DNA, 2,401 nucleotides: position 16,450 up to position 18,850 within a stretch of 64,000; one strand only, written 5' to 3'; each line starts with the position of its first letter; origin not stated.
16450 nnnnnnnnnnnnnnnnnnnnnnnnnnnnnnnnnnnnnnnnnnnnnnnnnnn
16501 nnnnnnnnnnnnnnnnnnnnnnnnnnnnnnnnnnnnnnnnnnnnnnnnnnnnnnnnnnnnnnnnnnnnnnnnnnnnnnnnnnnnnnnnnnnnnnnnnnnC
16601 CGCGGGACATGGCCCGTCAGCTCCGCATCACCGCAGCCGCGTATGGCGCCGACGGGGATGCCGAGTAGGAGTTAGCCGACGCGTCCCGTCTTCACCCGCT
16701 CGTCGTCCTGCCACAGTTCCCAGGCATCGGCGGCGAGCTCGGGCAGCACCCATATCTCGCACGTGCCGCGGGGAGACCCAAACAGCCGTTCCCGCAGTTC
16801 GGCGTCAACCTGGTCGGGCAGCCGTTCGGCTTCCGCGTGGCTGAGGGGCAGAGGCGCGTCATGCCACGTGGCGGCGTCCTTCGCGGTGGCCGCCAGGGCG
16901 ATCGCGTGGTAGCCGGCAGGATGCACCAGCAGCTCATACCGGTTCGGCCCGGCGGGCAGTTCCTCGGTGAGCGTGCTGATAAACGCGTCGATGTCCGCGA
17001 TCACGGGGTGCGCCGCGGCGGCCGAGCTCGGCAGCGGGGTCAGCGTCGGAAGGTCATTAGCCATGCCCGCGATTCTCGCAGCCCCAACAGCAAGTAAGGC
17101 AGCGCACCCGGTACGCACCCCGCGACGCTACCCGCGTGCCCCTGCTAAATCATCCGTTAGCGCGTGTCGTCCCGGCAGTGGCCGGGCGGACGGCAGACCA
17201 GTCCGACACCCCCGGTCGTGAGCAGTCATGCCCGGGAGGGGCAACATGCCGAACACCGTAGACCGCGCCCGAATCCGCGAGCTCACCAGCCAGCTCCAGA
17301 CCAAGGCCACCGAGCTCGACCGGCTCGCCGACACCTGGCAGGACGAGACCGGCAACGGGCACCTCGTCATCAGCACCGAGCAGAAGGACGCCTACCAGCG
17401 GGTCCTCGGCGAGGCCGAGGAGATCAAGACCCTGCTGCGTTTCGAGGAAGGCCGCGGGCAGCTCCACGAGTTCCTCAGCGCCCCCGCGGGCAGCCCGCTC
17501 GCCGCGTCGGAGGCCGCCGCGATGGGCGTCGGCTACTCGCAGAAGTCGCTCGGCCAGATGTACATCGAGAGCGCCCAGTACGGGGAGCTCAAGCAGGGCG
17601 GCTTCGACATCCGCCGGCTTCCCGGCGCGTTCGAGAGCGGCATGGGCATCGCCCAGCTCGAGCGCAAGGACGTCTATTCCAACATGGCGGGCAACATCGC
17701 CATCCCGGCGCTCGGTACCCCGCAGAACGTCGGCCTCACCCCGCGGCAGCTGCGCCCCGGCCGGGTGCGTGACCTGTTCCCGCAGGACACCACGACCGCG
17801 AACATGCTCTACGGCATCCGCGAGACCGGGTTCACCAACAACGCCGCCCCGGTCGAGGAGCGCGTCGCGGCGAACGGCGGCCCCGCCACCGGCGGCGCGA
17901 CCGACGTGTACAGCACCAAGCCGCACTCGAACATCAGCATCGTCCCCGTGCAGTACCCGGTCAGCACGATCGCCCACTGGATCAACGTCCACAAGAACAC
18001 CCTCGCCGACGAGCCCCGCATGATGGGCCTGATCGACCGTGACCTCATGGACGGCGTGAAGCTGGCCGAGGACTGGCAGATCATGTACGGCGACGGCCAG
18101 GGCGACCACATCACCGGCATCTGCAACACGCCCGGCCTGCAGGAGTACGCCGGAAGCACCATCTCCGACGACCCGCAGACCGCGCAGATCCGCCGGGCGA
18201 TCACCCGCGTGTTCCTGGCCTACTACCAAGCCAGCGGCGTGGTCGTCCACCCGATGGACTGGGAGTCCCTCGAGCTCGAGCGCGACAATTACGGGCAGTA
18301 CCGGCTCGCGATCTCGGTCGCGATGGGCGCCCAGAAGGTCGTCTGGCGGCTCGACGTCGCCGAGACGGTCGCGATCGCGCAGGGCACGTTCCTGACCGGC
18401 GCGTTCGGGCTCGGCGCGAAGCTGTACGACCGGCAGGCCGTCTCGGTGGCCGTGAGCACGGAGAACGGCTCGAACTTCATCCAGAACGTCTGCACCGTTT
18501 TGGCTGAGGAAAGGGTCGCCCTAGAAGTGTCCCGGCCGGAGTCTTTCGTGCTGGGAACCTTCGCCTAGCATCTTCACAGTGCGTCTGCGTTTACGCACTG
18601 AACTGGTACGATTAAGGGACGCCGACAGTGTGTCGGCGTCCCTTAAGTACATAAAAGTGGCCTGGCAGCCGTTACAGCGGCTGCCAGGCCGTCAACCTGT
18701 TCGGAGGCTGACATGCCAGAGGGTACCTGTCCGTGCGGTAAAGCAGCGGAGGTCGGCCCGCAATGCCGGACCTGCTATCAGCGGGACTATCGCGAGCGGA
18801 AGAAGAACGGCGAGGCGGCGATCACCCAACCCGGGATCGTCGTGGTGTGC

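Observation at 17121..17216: Conserved bipartite element upstream of the most highly expressed late genes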

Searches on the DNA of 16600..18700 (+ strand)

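Call 8: search_dna_similar(query=window:16600-18700:+, collection=phages, mode=near, max_rows=30)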
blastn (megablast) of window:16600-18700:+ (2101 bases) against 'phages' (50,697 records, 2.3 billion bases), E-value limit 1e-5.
No match.

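Call 98: search_dna_similar(query=window:17110-17250:+, collection=phages, mode=distant, max_evalue=1, max_rows=10)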
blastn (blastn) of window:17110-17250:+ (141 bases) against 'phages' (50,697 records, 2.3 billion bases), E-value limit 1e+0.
No match.
